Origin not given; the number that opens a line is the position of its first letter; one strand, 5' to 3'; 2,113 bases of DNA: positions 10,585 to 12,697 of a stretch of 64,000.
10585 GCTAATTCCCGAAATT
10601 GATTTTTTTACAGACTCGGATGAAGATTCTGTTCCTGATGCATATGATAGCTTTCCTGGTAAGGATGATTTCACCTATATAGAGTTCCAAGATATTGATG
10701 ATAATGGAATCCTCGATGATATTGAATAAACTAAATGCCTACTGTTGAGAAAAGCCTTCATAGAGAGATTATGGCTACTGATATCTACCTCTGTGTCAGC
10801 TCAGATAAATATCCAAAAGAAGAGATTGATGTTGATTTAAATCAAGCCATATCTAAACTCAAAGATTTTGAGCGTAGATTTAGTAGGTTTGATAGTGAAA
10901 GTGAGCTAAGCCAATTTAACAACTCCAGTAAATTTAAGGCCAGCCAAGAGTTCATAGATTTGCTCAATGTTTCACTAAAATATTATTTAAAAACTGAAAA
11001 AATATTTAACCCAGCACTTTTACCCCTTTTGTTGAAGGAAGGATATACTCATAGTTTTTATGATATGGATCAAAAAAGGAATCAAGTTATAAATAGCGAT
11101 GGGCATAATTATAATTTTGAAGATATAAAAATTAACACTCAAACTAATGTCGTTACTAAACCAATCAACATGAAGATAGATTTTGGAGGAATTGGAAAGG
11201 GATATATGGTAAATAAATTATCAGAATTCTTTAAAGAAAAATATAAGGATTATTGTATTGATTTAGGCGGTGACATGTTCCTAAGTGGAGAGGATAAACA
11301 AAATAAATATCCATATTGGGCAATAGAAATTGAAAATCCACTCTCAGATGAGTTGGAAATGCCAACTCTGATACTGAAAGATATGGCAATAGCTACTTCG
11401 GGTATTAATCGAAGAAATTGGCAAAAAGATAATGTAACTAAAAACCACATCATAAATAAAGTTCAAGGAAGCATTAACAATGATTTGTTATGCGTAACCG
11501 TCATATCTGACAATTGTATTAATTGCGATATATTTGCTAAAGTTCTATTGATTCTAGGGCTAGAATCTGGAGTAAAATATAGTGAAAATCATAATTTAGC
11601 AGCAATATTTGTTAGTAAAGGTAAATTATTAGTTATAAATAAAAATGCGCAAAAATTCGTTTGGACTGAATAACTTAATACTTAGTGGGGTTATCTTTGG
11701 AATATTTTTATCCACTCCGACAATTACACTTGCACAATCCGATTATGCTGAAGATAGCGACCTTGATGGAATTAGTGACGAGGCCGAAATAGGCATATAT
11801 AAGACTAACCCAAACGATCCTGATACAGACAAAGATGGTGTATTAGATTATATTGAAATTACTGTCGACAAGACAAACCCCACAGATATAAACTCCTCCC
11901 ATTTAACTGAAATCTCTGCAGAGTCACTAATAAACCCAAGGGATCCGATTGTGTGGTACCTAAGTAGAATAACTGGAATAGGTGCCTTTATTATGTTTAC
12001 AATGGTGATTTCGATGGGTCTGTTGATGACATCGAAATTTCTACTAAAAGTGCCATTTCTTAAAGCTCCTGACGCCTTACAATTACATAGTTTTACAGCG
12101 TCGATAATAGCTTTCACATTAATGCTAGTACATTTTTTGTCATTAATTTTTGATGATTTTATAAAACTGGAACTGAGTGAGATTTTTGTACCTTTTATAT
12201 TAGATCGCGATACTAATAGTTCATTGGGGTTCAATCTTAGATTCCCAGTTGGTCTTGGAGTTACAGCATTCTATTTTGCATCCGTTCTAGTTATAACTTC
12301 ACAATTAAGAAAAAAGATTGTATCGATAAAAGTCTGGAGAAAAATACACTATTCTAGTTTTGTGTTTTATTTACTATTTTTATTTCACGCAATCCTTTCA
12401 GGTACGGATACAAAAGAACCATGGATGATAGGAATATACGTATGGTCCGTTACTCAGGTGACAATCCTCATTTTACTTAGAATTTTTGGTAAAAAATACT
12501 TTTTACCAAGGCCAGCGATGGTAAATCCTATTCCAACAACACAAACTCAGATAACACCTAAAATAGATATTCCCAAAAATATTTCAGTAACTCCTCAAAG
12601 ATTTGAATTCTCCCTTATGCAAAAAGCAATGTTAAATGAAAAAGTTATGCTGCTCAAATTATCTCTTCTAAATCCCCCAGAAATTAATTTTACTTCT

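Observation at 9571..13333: Five-gene operon coupling a ferredoxin, a cytoplasmic ApbE flavin transferase and a NOX-like bis-heme flavocytochrome: candidate trans-membrane electron-export system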

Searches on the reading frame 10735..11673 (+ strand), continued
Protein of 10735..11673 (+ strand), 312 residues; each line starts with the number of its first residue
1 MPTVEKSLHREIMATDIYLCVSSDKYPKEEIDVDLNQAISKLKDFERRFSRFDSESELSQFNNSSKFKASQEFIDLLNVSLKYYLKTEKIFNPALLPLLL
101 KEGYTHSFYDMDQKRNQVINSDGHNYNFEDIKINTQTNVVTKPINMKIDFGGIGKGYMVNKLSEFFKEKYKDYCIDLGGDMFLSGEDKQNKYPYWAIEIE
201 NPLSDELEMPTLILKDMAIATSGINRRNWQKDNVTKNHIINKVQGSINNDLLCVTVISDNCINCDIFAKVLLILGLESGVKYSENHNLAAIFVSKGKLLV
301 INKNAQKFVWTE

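Call 69: find_related_loci(query=A4, collection=metagenome_contigs, flank=5000)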
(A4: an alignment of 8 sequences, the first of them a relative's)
Query A4 (322 aa) in metagenome_contigs; peptide patterns used: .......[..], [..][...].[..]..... (x = any residue, [..] = any of these).
600 stretches matched a pattern (row limit reached: there are more); 461 encode a relative of the query (tblastn E <= 1e-3); the best 80 are kept; 80 distinct loci.
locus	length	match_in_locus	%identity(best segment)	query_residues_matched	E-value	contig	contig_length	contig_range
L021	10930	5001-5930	40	3-317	1e-72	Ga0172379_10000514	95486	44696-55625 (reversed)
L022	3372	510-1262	37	31-293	2e-45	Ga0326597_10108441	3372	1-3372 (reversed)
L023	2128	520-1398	35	5-303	1e-44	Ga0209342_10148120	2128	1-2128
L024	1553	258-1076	35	7-293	1e-44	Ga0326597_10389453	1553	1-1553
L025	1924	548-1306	37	31-293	3e-44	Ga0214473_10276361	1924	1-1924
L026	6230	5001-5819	34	6-293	1e-43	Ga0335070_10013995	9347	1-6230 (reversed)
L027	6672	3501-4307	35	14-293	6e-43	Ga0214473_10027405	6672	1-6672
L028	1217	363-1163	35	7-293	5e-44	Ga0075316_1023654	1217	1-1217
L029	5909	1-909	32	4-313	2e-41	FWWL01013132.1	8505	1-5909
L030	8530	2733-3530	37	6-286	2e-41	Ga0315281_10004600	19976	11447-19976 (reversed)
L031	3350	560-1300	37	36-290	7e-41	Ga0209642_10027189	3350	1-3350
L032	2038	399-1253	35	7-303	4e-41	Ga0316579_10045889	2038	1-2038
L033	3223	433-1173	37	36-290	5e-41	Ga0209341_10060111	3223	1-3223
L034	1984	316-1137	34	7-293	3e-41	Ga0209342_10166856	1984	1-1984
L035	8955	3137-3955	33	6-293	1e-40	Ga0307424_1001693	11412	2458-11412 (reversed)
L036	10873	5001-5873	34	14-313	1e-39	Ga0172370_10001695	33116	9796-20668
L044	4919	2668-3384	36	38-286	2e-36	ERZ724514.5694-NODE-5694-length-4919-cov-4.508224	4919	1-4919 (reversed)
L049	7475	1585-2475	33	5-318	3e-34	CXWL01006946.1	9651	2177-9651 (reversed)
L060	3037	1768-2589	31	6-293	8e-32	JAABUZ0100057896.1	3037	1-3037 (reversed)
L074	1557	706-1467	35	1-285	6e-30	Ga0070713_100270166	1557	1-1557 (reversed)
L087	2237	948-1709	31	6-282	4e-28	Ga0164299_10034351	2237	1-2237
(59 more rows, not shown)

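Call 73: search_protein_families(library=pfam, proteins=[L074:386-709:+, L027:5011-5415:+, L049:1334-1576:+, L036:4613-4927:+, L060:1466-1753:+, L044:1573-1971:+, L087:586-936:+, L030:4044-4577:+], max_evalue=1)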
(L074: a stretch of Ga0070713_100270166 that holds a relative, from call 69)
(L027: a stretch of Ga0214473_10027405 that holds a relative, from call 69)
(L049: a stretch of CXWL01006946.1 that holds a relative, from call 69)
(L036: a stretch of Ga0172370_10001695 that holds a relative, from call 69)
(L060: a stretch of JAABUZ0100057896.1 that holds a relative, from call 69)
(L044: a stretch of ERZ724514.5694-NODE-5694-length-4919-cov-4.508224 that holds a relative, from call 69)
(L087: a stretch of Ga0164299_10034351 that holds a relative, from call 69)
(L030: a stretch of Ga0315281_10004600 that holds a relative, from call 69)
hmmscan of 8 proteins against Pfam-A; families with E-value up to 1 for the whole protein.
L074:386-709:+ (107 aa): 0 families

L027:5011-5415:+ (134 aa): 0 families

L049:1334-1576:+ (80 aa): 0 families

L036:4613-4927:+ (104 aa): 0 families

L060:1466-1753:+ (95 aa): 0 families

L044:1573-1971:+ (132 aa): 1 family
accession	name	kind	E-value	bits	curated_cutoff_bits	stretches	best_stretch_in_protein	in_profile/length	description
PF21293.2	RNAseD_HRDC_C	-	0.12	12.6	25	1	60-95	11-45/66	Ribonuclease D, C-terminal HRDC domain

L087:586-936:+ (116 aa): 0 families

L030:4044-4577:+ (177 aa): 0 families

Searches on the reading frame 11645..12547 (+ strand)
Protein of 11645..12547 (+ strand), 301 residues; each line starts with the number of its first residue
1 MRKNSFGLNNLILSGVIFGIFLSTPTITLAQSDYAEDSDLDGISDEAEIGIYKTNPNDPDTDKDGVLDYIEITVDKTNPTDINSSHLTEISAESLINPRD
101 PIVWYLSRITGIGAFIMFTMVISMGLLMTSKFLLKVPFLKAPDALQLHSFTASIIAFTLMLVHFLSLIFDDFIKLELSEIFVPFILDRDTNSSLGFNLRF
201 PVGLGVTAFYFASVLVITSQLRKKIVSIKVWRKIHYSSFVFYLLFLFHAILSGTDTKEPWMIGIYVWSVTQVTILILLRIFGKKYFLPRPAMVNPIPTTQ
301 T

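Call 30: find_related_loci(query=A1, collection=genome_contigs, flank=6000)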
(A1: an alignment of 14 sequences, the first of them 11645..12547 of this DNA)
Query A1 (301 aa) in genome_contigs; peptide patterns used: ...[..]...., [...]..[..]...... (x = any residue, [..] = any of these).
228 stretches matched a pattern; 8 encode a relative of the query (tblastn E <= 1e-3); 8 distinct loci.
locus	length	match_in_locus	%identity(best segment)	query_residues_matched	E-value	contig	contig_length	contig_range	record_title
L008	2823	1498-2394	84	1-299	3e-178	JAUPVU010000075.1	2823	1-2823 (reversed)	MAG: Patescibacteria group bacterium isolate erpe_2018_sw_33hr_WHONDRS-SW48-000096_B_bin.51 scaffold_391757, whole genom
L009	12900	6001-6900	55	1-300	3e-107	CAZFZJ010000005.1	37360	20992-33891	MAG TPA_asm: uncultured Candidatus Saccharibacteria bacterium isolate SRP290908_co2_230 genome assembly, contig: NODE_13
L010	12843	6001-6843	52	4-290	2e-92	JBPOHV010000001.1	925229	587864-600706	MAG: candidate division WWE3 bacterium isolate MAG_289 c_000000385610, whole genome shotgun sequence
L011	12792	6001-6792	55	36-301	7e-91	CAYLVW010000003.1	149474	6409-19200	MAG TPA_asm: uncultured Candidatus Saccharibacteria bacterium isolate SRP286056_co1_134 genome assembly, contig: NODE_69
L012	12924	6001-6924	48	3-298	3e-84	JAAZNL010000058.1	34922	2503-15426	MAG: candidate division WWE3 bacterium isolate AS27yjCOA_165 157662_AS27, whole genome shotgun sequence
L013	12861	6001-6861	51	4-287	1e-83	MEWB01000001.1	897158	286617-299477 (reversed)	MAG: candidate division WWE3 bacterium RIFOXYC1_FULL_40_10 RIFOXYC1_FULL_WWE3_40_10_complete_curated, whole genome shotg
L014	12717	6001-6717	54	43-288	1e-80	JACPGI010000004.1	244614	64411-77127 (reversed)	MAG: candidate division WWE3 bacterium isolate NC_groundwater_383_Ag_B-0.1um_36_13 GD18-4_B1_scaffold_483121, whole geno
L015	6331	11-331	50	182-288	3e-26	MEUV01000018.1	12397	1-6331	MAG: candidate division WWE3 bacterium RBG_19FT_COMBO_34_6 rbg_19ft_combo_scaffold_2557, whole genome shotgun sequence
